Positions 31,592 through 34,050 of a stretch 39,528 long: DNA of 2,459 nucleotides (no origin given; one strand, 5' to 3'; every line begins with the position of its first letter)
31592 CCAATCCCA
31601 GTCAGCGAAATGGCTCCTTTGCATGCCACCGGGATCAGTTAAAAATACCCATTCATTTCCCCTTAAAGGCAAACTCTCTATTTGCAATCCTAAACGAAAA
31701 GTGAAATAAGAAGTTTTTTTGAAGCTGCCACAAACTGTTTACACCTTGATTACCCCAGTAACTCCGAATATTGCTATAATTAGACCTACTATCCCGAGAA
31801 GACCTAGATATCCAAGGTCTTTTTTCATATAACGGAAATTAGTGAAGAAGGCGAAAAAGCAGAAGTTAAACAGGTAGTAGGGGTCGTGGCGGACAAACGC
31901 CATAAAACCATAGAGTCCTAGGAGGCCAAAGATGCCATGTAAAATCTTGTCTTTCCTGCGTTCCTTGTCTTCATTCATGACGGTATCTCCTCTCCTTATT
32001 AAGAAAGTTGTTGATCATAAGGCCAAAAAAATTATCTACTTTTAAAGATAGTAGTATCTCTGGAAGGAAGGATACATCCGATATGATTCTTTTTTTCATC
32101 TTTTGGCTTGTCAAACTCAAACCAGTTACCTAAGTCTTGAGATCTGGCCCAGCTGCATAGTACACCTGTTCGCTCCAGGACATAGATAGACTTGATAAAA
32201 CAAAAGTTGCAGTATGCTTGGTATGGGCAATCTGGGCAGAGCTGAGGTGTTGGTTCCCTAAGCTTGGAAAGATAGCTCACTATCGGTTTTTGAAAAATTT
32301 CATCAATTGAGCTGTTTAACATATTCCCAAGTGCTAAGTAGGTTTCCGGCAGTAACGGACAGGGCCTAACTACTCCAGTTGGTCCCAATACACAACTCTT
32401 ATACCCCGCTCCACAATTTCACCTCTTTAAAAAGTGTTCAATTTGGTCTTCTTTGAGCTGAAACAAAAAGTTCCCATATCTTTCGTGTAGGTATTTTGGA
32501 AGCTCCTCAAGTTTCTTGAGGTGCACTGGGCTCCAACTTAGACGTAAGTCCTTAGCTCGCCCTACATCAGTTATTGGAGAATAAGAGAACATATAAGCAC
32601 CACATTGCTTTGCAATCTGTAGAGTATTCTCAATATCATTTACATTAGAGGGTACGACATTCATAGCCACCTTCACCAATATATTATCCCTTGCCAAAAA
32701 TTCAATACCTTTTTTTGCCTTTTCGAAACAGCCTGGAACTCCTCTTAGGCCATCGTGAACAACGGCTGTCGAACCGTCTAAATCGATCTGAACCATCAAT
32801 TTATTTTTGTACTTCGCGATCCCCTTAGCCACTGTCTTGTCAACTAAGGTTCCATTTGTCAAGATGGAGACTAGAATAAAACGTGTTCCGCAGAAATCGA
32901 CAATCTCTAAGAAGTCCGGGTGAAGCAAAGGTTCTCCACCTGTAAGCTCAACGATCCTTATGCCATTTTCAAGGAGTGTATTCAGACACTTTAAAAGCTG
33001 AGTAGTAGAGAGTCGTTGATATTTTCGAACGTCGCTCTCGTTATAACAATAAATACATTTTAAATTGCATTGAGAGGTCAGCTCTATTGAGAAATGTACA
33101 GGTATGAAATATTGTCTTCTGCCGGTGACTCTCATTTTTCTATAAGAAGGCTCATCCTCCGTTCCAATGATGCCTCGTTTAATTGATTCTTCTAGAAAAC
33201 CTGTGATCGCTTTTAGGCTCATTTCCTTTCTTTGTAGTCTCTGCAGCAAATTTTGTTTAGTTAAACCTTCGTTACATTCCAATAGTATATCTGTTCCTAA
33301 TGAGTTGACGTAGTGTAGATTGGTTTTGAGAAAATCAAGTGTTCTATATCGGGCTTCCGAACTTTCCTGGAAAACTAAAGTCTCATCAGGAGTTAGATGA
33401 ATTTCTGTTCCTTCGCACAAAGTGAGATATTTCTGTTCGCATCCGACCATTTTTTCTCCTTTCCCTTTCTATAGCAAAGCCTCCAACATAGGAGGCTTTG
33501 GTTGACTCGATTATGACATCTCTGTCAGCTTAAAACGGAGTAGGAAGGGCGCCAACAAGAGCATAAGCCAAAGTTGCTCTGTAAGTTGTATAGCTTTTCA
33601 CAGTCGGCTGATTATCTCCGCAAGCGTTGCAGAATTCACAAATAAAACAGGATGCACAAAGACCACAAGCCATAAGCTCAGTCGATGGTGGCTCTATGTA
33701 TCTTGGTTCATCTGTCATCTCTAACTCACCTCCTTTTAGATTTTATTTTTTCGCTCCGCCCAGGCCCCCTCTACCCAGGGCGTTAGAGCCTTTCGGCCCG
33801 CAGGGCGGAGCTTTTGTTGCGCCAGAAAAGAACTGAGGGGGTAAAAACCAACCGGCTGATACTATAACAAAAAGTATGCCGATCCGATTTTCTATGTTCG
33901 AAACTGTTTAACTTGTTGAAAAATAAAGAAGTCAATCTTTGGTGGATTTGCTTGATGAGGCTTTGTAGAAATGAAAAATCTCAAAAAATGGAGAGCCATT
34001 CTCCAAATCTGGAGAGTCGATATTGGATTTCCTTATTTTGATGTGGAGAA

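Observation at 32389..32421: A single in-frame TGA separates the radical SAM core from its SPASM domain (selenocysteine, readthrough or fresh pseudogene?)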

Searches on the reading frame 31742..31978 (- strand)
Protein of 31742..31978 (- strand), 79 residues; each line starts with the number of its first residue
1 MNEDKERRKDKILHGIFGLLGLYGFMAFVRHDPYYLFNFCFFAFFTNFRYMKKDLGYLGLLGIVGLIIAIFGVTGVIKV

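Call 5: search_protein_families(library=ncbifam, proteins=[window:31742-31978:-], max_evalue=0.01)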
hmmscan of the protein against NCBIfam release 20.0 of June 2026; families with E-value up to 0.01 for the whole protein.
seq(79 aa): 1 family
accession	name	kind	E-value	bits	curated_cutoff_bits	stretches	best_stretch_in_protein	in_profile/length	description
NF041742.1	WGxxGxxG_fam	subfamily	3.1e-06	27.7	35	0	51-67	48-64/69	WGxxGxxG family protein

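Call 6: search_protein_families(library=pfam, proteins=[window:31742-31978:-], max_evalue=0.01)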
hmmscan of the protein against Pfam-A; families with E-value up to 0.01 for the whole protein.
seq(79 aa): 1 family
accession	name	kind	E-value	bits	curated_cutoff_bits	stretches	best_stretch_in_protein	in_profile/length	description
PF12676.12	DUF3796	-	8.2e-05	23.4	24.8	1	13-48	5-40/120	Protein of unknown function (DUF3796)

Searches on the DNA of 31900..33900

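Call 15: search_rna_families(source=window, start=31900, end=33900, threshold=evalue, max_evalue=10)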
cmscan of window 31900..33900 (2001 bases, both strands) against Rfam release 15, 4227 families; matches with E-value up to 10: 4.
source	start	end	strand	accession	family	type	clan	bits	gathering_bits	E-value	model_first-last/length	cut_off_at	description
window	33419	33754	+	RF02104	DLEU1_2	Gene; lncRNA;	-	24.7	100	0.93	1-344/344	no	Deleted in lymphocytic leukemia 1 conserved region 2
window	33448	33537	-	RF01054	preQ1-II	Cis-reg; riboswitch;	-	23.4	47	0.55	1-99/99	no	PreQ1-II (pre queuosine) riboswitch aptamer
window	33476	33535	-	RF01393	isrJ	Gene; sRNA;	-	18.6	37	2.1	1-75/75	no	isrJ Hfq binding RNA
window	33470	33556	-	RF01859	Phe_leader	Cis-reg; leader;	-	17.8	55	9.4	1-125/125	no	Phenylalanine leader peptide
